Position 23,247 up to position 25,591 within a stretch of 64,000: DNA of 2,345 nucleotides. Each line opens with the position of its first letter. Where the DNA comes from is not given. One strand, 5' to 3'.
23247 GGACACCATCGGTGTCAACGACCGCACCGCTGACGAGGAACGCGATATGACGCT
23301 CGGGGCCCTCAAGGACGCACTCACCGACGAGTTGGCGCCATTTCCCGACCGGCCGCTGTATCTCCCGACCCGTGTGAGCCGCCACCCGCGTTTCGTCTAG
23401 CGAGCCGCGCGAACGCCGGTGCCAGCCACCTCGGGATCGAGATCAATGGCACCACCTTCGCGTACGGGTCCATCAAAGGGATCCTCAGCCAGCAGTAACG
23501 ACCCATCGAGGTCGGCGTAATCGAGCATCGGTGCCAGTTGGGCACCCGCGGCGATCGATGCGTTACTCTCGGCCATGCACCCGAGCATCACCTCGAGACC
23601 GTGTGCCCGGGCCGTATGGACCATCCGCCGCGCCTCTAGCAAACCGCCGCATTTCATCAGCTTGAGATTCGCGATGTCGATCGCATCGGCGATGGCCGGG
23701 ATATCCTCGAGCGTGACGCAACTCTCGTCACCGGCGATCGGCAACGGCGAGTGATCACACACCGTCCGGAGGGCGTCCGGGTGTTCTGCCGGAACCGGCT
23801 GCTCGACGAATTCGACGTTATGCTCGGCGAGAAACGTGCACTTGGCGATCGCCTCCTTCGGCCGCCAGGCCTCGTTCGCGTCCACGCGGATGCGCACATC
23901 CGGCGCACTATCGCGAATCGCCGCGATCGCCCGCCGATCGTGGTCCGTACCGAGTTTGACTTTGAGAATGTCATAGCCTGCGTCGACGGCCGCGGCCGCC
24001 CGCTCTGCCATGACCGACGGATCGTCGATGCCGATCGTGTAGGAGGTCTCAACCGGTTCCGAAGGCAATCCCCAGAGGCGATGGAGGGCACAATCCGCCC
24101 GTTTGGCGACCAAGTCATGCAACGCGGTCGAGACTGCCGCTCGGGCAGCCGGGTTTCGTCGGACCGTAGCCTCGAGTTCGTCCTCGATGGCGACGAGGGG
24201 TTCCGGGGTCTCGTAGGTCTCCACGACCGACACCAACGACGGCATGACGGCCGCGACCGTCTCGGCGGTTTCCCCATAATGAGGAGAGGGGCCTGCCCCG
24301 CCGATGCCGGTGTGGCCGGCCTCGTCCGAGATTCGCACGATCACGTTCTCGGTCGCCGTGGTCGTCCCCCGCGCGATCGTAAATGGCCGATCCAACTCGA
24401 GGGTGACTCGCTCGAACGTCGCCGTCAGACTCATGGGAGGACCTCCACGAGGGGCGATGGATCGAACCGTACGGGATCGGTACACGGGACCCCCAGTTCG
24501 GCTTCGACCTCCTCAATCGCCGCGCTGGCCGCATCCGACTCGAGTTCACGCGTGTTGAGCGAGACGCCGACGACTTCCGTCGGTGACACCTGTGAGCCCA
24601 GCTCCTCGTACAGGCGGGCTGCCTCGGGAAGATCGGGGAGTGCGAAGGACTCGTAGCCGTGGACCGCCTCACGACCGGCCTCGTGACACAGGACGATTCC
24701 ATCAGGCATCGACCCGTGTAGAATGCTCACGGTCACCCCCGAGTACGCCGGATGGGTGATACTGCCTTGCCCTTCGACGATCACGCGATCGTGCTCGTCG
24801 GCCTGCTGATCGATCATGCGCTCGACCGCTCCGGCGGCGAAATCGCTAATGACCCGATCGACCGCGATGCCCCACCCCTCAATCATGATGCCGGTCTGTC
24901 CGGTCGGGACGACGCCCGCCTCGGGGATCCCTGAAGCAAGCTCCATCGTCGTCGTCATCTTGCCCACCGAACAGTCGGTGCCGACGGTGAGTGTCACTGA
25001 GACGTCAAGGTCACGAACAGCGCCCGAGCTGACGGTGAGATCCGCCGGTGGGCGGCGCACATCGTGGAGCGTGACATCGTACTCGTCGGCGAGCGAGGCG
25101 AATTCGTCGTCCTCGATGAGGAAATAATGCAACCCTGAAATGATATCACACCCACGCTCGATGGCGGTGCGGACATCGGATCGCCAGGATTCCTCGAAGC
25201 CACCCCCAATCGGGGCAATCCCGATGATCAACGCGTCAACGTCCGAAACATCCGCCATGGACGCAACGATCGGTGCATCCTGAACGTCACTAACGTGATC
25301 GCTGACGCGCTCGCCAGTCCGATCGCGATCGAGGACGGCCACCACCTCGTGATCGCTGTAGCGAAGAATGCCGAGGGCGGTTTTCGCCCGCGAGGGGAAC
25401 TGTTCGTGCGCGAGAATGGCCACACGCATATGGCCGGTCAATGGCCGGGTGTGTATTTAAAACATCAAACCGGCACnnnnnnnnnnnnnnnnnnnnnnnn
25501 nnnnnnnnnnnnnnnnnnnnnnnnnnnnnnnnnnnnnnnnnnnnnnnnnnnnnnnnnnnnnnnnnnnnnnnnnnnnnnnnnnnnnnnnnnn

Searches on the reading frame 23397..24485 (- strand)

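Call 3: search_protein_families(library=pfam, proteins=[window:23397-24485:-], max_evalue=0.1)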
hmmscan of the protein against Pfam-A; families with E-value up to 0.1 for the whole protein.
window:23397-24485:- (362 aa): 3 families
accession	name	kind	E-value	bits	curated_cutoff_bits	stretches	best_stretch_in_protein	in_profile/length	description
PF13378.12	MR_MLE_C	-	5.7e-41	141.1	29.4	1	159-348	2-204/219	Enolase C-terminal domain-like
PF02746.21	MR_MLE_N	-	2.6e-12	47.4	22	1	28-139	10-117/117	Mandelate racemase / muconate lactonizing enzyme, N-terminal domain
PF07476.17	MAAL_C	-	0.035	13.7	27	1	249-310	141-205/249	Methylaspartate ammonia-lyase C-terminus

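Call 4: search_protein_families(library=ncbifam, proteins=[window:23397-24485:-], max_evalue=0.1)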
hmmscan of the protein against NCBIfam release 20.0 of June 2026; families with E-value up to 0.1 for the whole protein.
window:23397-24485:- (362 aa): 18 families
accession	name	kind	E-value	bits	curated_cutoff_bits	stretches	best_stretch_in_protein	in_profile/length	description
NF042940.1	racemase_DgcA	equivalog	2.1e-74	250.6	400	1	25-337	4-304/323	N-acetyl-D-Glu racemase DgcA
NF011708.0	PRK15129.1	equivalog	3e-61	207.2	343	1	30-335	12-307/321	L-Ala-D/L-Glu epimerase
NF041118.1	A_G_epim_Thtga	equivalog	1.7e-50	172.1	500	1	23-341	7-332/341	L-Ala-D/L-Glu epimerase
TIGR02534.1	mucon_cyclo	subfamily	5.9e-38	130.9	334.95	1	31-338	13-335/368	muconate/chloromuconate family cycloisomerase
TIGR01928.1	menC_lowGC_arch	equivalog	2.2e-33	115.7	200.65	1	26-330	2-308/325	o-succinylbenzoate synthase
TIGR01927.1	menC_gam_Gplu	equivalog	1e-21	77.6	130.55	1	26-326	2-287/307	o-succinylbenzoate synthase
NF002782.0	PRK02901.1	equivalog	2.8e-19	69.3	288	1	132-325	62-262/328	o-succinylbenzoate synthase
NF043002.1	HProlDhtase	equivalog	7e-19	67.9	500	1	48-300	34-290/366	cis-3-hydroxy-L-proline dehydratase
NF002739.0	PRK02714.1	equivalog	6.9e-18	65.2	259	1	21-321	4-290/320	o-succinylbenzoate synthase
NF047820.1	TalGalacDh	equivalog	1.7e-16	60.1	500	1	114-321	107-323/371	L-talarate/galactarate dehydratase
NF003473.0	PRK05105.1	equivalog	5.7e-14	51.9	236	1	30-321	14-290/331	o-succinylbenzoate synthase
NF010624.0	PRK14017.1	equivalog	6.9e-14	51.7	311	1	113-314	81-296/382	galactonate dehydratase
NF040866.1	AraD_Arch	equivalog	9.4e-14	51.2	650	1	116-303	105-302/372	arabinonate dehydratase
NF043051.1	ManoateDhtManD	equivalog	1.6e-11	43.7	550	2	187-313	195-325/403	D-mannonate dehydratase ManD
NF040790.2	glucon_galact_dh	equivalog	2.7e-10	39.7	750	1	44-300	22-297/390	bifunctional D-gluconate/D-galactonate dehydratase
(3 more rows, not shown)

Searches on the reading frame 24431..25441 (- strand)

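Call 3: search_protein_families(library=pfam, proteins=[window:24431-25441:-], max_evalue=0.1)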
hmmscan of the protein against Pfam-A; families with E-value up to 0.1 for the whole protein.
window:24431-25441:- (336 aa): 2 families
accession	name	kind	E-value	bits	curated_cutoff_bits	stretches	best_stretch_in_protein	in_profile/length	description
PF07755.17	DUF1611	-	1.1e-72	244.2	25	1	137-332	2-201/201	Domain of unknown function (DUF1611_C) P-loop domain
PF17396.8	DUF1611_N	-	4.6e-30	104.3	22.6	1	40-131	2-95/95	Domain of unknown function (DUF1611_N) Rossmann-like domain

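Call 4: search_protein_families(library=ncbifam, proteins=[window:24431-25441:-], max_evalue=0.1)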
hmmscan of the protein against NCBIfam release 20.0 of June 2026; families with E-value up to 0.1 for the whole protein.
window:24431-25441:- (336 aa): 2 families
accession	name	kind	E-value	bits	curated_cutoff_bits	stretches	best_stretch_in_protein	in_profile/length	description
NF041892.1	DgcN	equivalog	1.8e-79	267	480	1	11-334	7-325/326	N-acetyltransferase DgcN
TIGR00347.1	bioD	equivalog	0.00075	19.7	83.3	0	198-239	81-122/166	dethiobiotin synthase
